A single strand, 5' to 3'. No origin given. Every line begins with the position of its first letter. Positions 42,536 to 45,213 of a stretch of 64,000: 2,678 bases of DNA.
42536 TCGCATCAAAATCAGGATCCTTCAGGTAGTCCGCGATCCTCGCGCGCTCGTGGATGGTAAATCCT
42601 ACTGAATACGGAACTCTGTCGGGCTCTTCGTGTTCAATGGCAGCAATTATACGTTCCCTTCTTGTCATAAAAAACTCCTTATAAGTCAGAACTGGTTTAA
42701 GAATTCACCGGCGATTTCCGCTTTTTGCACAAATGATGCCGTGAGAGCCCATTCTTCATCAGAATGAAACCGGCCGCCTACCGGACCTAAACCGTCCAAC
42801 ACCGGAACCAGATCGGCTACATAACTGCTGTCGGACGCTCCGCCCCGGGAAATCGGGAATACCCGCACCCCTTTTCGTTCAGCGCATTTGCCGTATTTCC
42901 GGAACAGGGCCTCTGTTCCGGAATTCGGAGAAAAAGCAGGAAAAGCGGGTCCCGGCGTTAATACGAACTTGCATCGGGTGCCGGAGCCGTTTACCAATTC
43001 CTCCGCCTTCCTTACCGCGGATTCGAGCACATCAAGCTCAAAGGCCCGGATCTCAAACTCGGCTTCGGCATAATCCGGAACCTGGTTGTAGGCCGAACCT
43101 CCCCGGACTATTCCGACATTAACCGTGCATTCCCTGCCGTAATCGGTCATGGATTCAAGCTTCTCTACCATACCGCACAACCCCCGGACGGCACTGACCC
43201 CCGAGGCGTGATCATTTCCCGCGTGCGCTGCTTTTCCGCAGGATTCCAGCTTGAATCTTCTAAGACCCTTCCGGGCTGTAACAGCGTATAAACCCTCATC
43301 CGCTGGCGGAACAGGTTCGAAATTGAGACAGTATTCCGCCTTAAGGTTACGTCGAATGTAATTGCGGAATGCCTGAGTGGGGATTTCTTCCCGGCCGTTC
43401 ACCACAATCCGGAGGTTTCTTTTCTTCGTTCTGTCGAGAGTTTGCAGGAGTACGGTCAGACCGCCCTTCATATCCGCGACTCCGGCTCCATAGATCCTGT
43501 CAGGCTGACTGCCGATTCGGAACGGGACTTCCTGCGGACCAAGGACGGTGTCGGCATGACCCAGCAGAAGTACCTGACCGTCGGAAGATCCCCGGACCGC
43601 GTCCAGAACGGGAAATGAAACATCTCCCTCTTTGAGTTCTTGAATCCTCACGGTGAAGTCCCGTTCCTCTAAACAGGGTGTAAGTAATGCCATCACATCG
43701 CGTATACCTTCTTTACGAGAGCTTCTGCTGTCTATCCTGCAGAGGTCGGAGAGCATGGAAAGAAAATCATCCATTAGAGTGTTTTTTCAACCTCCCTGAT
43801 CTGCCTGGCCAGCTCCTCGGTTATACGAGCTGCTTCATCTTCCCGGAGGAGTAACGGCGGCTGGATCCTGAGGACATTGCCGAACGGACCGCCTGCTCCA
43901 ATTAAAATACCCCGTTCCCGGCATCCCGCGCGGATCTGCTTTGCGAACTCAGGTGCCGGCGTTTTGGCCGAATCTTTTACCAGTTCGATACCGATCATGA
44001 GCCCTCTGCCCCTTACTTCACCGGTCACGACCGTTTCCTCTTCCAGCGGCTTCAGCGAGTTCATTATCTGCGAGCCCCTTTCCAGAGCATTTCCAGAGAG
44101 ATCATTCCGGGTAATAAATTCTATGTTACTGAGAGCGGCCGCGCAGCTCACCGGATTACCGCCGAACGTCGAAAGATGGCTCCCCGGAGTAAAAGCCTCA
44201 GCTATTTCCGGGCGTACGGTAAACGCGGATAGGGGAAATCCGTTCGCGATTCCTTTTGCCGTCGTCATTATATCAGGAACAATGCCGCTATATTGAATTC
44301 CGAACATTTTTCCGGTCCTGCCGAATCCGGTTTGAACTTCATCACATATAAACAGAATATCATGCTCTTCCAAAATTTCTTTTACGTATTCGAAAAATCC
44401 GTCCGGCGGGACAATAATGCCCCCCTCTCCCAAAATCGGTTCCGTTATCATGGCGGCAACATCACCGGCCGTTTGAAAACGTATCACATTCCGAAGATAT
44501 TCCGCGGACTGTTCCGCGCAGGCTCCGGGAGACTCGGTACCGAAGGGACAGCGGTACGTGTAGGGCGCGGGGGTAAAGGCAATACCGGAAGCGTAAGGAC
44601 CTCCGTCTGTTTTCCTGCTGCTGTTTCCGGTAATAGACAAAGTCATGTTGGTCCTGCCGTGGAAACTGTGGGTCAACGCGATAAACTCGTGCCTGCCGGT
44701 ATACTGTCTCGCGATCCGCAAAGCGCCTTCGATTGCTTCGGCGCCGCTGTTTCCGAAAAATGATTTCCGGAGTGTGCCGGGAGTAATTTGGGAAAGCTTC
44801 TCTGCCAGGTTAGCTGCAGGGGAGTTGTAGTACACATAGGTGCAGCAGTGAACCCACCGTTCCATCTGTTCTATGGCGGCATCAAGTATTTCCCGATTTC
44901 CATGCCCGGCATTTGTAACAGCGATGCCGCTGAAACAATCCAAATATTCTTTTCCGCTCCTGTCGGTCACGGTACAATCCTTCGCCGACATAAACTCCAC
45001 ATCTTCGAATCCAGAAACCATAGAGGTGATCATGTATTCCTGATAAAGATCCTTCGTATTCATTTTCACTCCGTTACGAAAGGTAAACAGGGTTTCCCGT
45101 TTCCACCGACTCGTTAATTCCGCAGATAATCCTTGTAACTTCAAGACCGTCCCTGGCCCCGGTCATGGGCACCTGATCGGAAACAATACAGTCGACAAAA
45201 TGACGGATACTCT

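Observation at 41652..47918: Cryptic six-gene catabolic operon: TIM-barrel isomerase, SDR, Gfo/Idh/MocA, class-III aminotransferase, M20 deacylase and a URO-D-family protein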

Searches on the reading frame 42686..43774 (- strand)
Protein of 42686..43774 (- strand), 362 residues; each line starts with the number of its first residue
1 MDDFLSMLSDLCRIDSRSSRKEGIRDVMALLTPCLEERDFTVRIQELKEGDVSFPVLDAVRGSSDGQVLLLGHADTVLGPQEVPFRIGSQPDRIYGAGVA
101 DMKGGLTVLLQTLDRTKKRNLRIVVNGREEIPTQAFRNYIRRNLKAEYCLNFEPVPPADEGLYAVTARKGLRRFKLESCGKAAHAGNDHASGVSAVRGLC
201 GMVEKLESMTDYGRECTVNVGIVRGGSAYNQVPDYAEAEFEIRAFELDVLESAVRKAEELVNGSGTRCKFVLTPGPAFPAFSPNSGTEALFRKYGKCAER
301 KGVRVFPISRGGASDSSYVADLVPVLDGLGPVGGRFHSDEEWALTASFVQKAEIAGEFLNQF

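Call 4: search_protein_families(library=pfam, proteins=[window:42686-43774:-], max_evalue=0.001)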
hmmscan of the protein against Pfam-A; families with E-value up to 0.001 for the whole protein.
window:42686-43774:- (362 aa): 2 families
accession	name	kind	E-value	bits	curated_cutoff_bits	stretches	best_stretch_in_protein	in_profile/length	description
PF01546.33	Peptidase_M20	-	5e-17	62.9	24.6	1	69-360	1-205/206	Peptidase family M20/M25/M40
PF07687.19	M20_dimer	-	1e-15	58.1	21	1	166-262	1-100/107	Peptidase dimerisation domain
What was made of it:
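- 42686..43774 (-): M20 metallo-amidohydrolase, carboxypeptidase-G2-like. Its start overlaps the AT stop by 1 nt. Pfam M20 plus dimerisation domain (call 4).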

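Call 5: search_protein_families(library=ncbifam, proteins=[window:42686-43774:-], max_evalue=0.001)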
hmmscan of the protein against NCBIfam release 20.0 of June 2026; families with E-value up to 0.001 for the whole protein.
window:42686-43774:- (362 aa): 40 families (the best 25 are shown)
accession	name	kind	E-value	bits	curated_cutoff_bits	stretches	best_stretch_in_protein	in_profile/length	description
NF005602.0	PRK07338.1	equivalog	1.7e-51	175.1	357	1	59-361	88-398/409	hydrolase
NF004788.0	PRK06133.1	subfamily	3.9e-40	138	349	1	3-349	45-400/417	glutamate carboxypeptidase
NF005678.0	PRK07473.1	equivalog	7.2e-37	127.2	386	1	66-356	76-369/376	M20/M25/M40 family metallo-hydrolase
NF006399.0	PRK08651.1-2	equivalog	8.7e-24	84.3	381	1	2-209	4-216/405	succinyl-diaminopimelate desuccinylase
TIGR01892.1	AcOrn-deacetyl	equivalog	6.3e-23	81.4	297.7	1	8-261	3-272/365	acetylornithine deacetylase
TIGR01910.1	DapE-ArgE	subfamily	9e-21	74.5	217.6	1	6-245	2-260/373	ArgE/DapE family deacylase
NF003474.0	PRK05111.1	equivalog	2.7e-19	69.3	460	1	4-251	8-275/383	acetylornithine deacetylase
NF009557.0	PRK13009.1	equivalog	1.4e-17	63.9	284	1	3-361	4-373/377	succinyl-diaminopimelate desuccinylase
NF005710.0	PRK07522.1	subfamily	2e-17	63.4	412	1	5-259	11-281/391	acetylornithine deacetylase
NF006365.0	PRK08588.1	subfamily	1e-15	58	289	1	5-245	10-259/383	succinyl-diaminopimelate desuccinylase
TIGR01900.1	dapE-gram_pos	equivalog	2e-15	56.6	304.2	1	59-270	51-270/351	succinyl-diaminopimelate desuccinylase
NF006402.0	PRK08651.1-5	equivalog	1.3e-12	47.4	369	1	20-326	17-326/369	succinyl-diaminopimelate desuccinylase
NF006439.0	PRK08737.1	equivalog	1.5e-11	43.9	345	1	38-264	41-268/364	acetylornithine deacetylase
NF003367.0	PRK04443.1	equivalog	2.7e-11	43.4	363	1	4-155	9-145/349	[LysW]-lysine hydrolase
TIGR01246.1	dapE_proteo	equivalog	1.2e-10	41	361.8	1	6-350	3-358/370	succinyl-diaminopimelate desuccinylase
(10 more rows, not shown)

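Call 31: find_homologous_proteins(query=window:42686-43774:-, max_evalue=1e-20)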
Query window:42686-43774:- (362 aa): 5731 proteins with E <= 1e-20 among 8000 candidates; the best 120 are listed.
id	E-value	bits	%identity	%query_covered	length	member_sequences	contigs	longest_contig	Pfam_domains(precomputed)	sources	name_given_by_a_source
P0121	1.8e-240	815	100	100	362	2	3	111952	PF01546.34,PF07687.20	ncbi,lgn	ncbi:MAG: M20/M25/M40 family metallo-hydrolase [Spirochaetia bacterium]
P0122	1.6e-186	637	77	100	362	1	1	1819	PF01546.34,PF07687.20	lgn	-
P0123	5.1e-137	475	80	72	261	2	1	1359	PF01546.34,PF07687.20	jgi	jgi:glutamate carboxypeptidase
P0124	7.7e-70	254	41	98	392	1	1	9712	PF01546.34,PF07687.20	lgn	-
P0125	5.6e-69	251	37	99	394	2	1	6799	PF01546.34,PF07687.20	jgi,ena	-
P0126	1.6e-68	249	42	98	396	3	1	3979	PF01546.34,PF07687.20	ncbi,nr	ncbi:MAG: M20/M25/M40 family metallo-hydrolase [Victivallales bacterium]|nr:M20/M25/M40 family metal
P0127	3.7e-67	245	42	99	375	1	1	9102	PF01546.34,PF07687.20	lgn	-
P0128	3.9e-67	245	40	95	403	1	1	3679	PF01546.34,PF07687.20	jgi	-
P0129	9.5e-67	243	38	99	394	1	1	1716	PF01546.34,PF07687.20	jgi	-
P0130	3.8e-65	238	39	99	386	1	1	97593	PF01546.34,PF07687.20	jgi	jgi:glutamate carboxypeptidase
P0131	6.3e-65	237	37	99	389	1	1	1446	PF01546.34,PF07687.20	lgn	-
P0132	7.8e-61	224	37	98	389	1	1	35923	PF01546.34,PF07687.20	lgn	-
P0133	1.6e-60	223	37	99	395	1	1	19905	PF01546.34,PF07687.20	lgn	-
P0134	3.8e-60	222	37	99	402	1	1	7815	PF01546.34,PF07687.20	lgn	-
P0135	6.0e-59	218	37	99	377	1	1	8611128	PF01546.34,PF07687.20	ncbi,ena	-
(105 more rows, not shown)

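Call 32: find_encoding_contigs(protein=P0130, flank=10000, max_places=1)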
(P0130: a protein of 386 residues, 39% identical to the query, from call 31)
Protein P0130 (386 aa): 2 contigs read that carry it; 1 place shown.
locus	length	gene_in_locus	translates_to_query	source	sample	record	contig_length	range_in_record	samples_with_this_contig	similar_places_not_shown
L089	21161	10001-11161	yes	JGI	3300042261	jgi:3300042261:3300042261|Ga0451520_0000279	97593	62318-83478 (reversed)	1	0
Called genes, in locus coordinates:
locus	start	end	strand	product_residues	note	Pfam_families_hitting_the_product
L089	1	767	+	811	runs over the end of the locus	PF16126:DUF4838, PF06452:CBM9_1 (weak)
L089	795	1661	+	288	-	PF07719:TPR_2 (faint)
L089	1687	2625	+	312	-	PF00701:DHDPS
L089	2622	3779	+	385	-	PF02012:BNR (faint), PF13088:BNR_2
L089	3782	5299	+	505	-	PF24981:Beta-prop_ATRN-LZTR1 (faint), PF25852:DUF6242_C (weak), PF24681:Kelch_KLHDC2_KLHL20_DRC7, PF01344:Kelch_1 (weak), PF13415:Beta-prop_FBX42 (weak)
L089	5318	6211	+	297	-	PF04909:Amidohydro_2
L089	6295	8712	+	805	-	PF16126:DUF4838, PF06452:CBM9_1 (weak)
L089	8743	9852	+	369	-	PF02012:BNR (faint), PF13088:BNR_2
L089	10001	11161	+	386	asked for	PF01546:Peptidase_M20, PF07687:M20_dimer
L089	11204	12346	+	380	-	PF02012:BNR (faint), PF13088:BNR_2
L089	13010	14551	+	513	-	PF12072:RNase_Y_N, PF00013:KH_1 (weak), PF01966:HD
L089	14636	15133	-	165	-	PF01923:Cob_adeno_trans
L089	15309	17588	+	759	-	PF08497:Radical_SAM_N, PF04055:Radical_SAM (weak), PF11842:DUF3362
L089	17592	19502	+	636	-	PF13231:PMT_2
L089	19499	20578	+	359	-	PF21016:RlmN_N, PF04055:Radical_SAM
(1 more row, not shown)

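Call 33: find_encoding_contigs(protein=P0135, flank=10000, max_places=1)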
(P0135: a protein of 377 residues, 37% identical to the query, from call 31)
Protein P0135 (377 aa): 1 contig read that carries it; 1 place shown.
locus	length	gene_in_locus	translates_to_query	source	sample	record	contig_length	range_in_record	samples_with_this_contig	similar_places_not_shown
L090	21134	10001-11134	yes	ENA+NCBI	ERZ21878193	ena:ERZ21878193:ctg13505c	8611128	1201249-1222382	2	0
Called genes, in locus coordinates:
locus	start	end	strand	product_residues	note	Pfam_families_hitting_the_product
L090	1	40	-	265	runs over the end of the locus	PF01012:ETF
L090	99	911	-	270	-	PF00392:GntR, PF07729:FCD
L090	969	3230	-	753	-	PF01074:Glyco_hydro_38N, PF09261:Alpha-mann_mid, PF07748:Glyco_hydro_38C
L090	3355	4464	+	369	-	PF00392:GntR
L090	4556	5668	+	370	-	PF00657:Lipase_GDSL (faint), PF13472:Lipase_GDSL_2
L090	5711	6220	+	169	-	PF00578:AhpC-TSA, PF08534:Redoxin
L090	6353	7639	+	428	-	PF18082:NAT_N, PF18164:GNAT_C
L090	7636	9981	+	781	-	PF04734:Ceramidase_alk, PF04909:Amidohydro_2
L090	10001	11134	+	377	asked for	PF01546:Peptidase_M20, PF07687:M20_dimer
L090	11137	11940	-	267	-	PF02311:AraC_binding, PF12833:HTH_18, PF00165:HTH_AraC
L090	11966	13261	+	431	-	-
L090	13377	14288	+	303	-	PF00795:CN_hydrolase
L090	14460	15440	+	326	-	PF01208:URO-D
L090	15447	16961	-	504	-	-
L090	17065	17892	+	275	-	PF01676:Metalloenzyme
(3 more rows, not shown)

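Call 34: find_encoding_contigs(protein=P0132, flank=10000, max_places=1)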
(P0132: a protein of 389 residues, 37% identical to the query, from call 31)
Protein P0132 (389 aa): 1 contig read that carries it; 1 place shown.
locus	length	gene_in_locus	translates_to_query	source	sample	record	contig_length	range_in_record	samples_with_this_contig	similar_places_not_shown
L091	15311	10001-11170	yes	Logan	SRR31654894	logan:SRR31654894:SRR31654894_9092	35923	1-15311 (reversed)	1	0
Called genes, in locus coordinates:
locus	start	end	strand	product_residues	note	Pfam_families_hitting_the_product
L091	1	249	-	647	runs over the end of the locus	PF16126:DUF4838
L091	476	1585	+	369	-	PF14607:GxDLY, PF13472:Lipase_GDSL_2 (weak), PF14606:Lipase_GDSL_3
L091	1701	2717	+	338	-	PF00356:LacI, PF00532:Peripla_BP_1, PF13377:Peripla_BP_3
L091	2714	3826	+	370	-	PF13088:BNR_2, PF13859:BNR_3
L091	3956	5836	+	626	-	PF00728:Glyco_hydro_20 (faint), PF18088:Glyco_H_20C_C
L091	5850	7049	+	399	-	PF14583:Pectate_lyase22 (faint)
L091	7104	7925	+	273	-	PF02585:PIG-L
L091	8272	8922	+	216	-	PF07589:PEP_exosort_dom (faint)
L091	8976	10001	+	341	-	PF00583:Acetyltransf_1 (faint)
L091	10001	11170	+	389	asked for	PF01546:Peptidase_M20, PF07687:M20_dimer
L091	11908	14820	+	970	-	PF17132:Glyco_hydro_106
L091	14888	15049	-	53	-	-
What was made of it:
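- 42686..43774 (-): Clade members lie in other glycan loci (calls 32-34).
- Its 37-42% identity clade lies in other glycan loci, with sialidase-like, NanA-like, PIG-L, GNAT, GH20, GH106 and URO-D genes (calls 32-34).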

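Call 36: find_related_loci(query=A2, collection=metagenome_contigs, flank=10000)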
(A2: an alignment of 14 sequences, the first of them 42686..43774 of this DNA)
Query A2 (362 aa) in metagenome_contigs; peptide patterns used: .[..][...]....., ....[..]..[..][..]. (x = any residue, [..] = any of these).
600 stretches matched a pattern (row limit reached: there are more); 412 encode a relative of the query (tblastn E <= 1e-3); the best 80 are kept; 80 distinct loci.
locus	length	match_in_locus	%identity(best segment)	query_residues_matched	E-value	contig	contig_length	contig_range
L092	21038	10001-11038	34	3-349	2e-43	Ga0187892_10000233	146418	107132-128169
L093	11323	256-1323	34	4-353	1e-40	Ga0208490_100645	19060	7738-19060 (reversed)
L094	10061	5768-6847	34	3-359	4e-40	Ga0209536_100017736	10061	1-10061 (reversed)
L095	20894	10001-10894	35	68-359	4e-37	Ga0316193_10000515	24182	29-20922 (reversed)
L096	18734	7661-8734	33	2-353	8e-37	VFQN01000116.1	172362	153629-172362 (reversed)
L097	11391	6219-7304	34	1-362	2e-36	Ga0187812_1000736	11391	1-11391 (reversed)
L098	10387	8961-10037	31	2-354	4e-36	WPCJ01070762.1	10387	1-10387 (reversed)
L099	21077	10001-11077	30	4-362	2e-36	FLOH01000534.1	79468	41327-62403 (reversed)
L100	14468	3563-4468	33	67-362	2e-35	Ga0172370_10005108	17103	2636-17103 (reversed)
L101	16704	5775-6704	33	60-359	1e-34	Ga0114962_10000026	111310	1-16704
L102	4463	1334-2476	30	3-362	3e-34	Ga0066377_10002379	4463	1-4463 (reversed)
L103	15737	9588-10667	31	3-362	3e-33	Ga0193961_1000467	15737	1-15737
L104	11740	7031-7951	34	61-359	3e-33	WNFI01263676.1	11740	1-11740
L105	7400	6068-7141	33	4-362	7e-33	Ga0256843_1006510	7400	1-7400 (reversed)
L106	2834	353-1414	31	8-362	2e-32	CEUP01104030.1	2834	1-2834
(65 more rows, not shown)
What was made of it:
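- Tried and rejected: Metagenome scan with the M20 clade alignment (call 36).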

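Call 39: search_solved_structures(query=window:42686-43774:-, max_evalue=1e-10)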
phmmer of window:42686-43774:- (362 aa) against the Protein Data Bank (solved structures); distinct sequences matched with E-value up to 1e-10: 4.
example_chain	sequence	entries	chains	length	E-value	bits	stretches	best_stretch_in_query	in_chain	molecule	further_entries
1cg2_A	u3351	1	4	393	7.3e-25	90.8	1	7-344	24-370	CARBOXYPEPTIDASE G2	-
6xj5_A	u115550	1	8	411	1.6e-24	89.7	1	7-344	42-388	Carboxypeptidase G2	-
7m6u_A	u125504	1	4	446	3.1e-23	85.4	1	56-344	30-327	Carboxypeptidase G2 circular permuation pro-domain fusion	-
2rb7_A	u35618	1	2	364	2.7e-12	49.5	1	4-278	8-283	Peptidase, M20/M25/M40 family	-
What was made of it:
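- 42686..43774 (-): PDB CPG2 7e-25 (call 39).
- The M20 is CPG2-like rather than a known sugar N-deacetylase family (call 39).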

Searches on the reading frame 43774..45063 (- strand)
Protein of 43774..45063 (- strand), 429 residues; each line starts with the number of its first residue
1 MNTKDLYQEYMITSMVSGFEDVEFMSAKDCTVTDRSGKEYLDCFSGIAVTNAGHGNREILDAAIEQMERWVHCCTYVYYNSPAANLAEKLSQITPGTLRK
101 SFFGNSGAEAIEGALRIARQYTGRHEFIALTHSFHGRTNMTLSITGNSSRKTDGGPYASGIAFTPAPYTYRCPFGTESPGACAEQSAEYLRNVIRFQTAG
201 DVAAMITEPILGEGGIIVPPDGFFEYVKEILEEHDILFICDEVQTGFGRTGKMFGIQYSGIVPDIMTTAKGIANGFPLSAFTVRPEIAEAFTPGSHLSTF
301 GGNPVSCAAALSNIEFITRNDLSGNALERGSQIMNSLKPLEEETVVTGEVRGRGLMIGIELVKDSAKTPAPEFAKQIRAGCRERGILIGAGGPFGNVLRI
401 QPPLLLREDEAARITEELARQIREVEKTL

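Call 4: search_protein_families(library=pfam, proteins=[window:43774-45063:-], max_evalue=0.001)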
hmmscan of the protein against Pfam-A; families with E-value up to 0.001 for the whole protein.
window:43774-45063:- (429 aa): 1 family
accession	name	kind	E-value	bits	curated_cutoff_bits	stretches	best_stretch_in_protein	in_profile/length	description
PF00202.27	Aminotran_3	-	1.8e-112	376.4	30.5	1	26-420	15-401/403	Aminotransferase class-III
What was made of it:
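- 43774..45063 (-): GabT/AcOAT-type class-III transaminase. Aminotran_3 1.8e-112 (call 4).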

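Call 5: search_protein_families(library=ncbifam, proteins=[window:43774-45063:-], max_evalue=0.001)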
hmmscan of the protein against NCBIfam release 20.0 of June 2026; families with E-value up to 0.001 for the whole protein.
window:43774-45063:- (429 aa): 69 families (the best 25 are shown)
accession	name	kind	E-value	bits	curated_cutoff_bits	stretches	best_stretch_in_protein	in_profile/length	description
NF004426.0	PRK05769.1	equivalog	4.7e-120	401.4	552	1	24-425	40-440/441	acetyl ornithine aminotransferase family protein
NF005993.0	PRK08117.1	subfamily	3.6e-119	398.2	574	1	6-426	11-431/433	aspartate aminotransferase family protein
NF004714.0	PRK06058.1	subfamily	6.4e-110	367.8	639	1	25-412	47-434/447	4-aminobutyrate--2-oxoglutarate transaminase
NF006228.0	PRK08360.1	equivalog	7.7e-104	347.8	608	1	22-427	25-429/443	aspartate aminotransferase family protein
TIGR00700.1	GABAtrnsam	equivalog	2.3e-99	332.9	506.65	1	16-408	11-404/420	4-aminobutyrate--2-oxoglutarate transaminase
TIGR00707.1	argD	subfamily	1.4e-98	330.2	410.05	1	20-420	9-378/381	acetylornithine/succinylornithine family transaminase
NF005683.0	PRK07481.1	subfamily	1.6e-97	327.4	575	1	22-426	30-451/453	hypothetical protein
NF002874.0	PRK03244.1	equivalog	4.1e-96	322.2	457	1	7-425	11-395/399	acetylornithine transaminase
NF005812.0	PRK07678.1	subfamily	1.5e-94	317.2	488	1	24-424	33-449/451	aminotransferase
NF005376.0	PRK06918.1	equivalog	1.7e-92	310.2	676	1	23-410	39-429/451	4-aminobutyrate--2-oxoglutarate transaminase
NF005692.0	PRK07495.1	equivalog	1.8e-90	303.6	724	1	26-426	28-423/425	4-aminobutyrate--2-oxoglutarate transaminase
NF045634.1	LeuMetRace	equivalog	1e-89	301.2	800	1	25-427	28-429/432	leucine/methionine racemase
NF006368.0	PRK08593.1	equivalog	8.5e-88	294.9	570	1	22-426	28-433/448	aspartate aminotransferase family protein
NF005985.0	PRK08088.1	equivalog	1.2e-86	291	713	1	24-414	27-413/426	4-aminobutyrate--2-oxoglutarate transaminase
NF005102.0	PRK06541.1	equivalog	5e-86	289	574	1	25-427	39-458/460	aspartate aminotransferase family protein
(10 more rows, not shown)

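Call 38: search_solved_structures(query=window:43774-45063:-, max_evalue=1e-60)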
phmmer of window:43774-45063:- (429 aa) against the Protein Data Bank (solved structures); distinct sequences matched with E-value up to 1e-60: 48.
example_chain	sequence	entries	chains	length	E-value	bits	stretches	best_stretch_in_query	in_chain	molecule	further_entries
4atp_A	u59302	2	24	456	2.1e-86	293.9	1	26-412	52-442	4-AMINOBUTYRATE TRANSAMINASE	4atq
3r4t_A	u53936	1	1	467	1.9e-85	290.7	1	30-409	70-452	4-aminobutyrate aminotransferase GabT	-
4ffc_A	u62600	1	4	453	3e-81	276.9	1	23-409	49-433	4-aminobutyrate aminotransferase (GabT)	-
3q8n_A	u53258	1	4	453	8.1e-81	275.5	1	26-408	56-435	4-aminobutyrate transaminase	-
3oks_A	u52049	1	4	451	6.9e-79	269.2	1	31-410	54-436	4-aminobutyrate transaminase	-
6j2v_A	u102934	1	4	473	3.3e-77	263.6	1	30-411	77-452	PLP-dependent aminotransferases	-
3n5m_A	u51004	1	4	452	1.9e-74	254.5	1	26-415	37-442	Adenosylmethionine-8-amino-7-oxononanoate aminotransferase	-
1sf2_A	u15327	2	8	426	3e-74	253.9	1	26-411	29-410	4-aminobutyrate aminotransferase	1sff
1szu_A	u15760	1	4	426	1.1e-73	252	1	26-411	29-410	4-aminobutyrate aminotransferase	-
1szk_A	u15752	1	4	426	1.5e-73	251.6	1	26-411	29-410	4-aminobutyrate aminotransferase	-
1szs_A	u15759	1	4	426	2.8e-73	250.7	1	26-411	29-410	4-aminobutyrate aminotransferase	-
6wj8_A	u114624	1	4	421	1.2e-72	248.6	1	26-422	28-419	4-aminobutyrate aminotransferase PuuE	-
6s54_A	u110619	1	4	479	1.8e-72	248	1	25-420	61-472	Aspartate aminotransferase family protein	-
7vno_A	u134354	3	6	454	1.9e-72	247.9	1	32-413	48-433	454aa long hypothetical 4-aminobutyrate aminotransferase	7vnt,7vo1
9wqz_A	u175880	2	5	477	5.9e-72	246.3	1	32-424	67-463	Alanine/serine racemase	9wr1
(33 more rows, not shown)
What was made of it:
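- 43774..45063 (-): Best PDB hits are GABA transaminases, 2e-86 (call 38).
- On GabT/AcOAT-type class-III transaminase: The best PDB hits are GABA transaminases (call 38).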
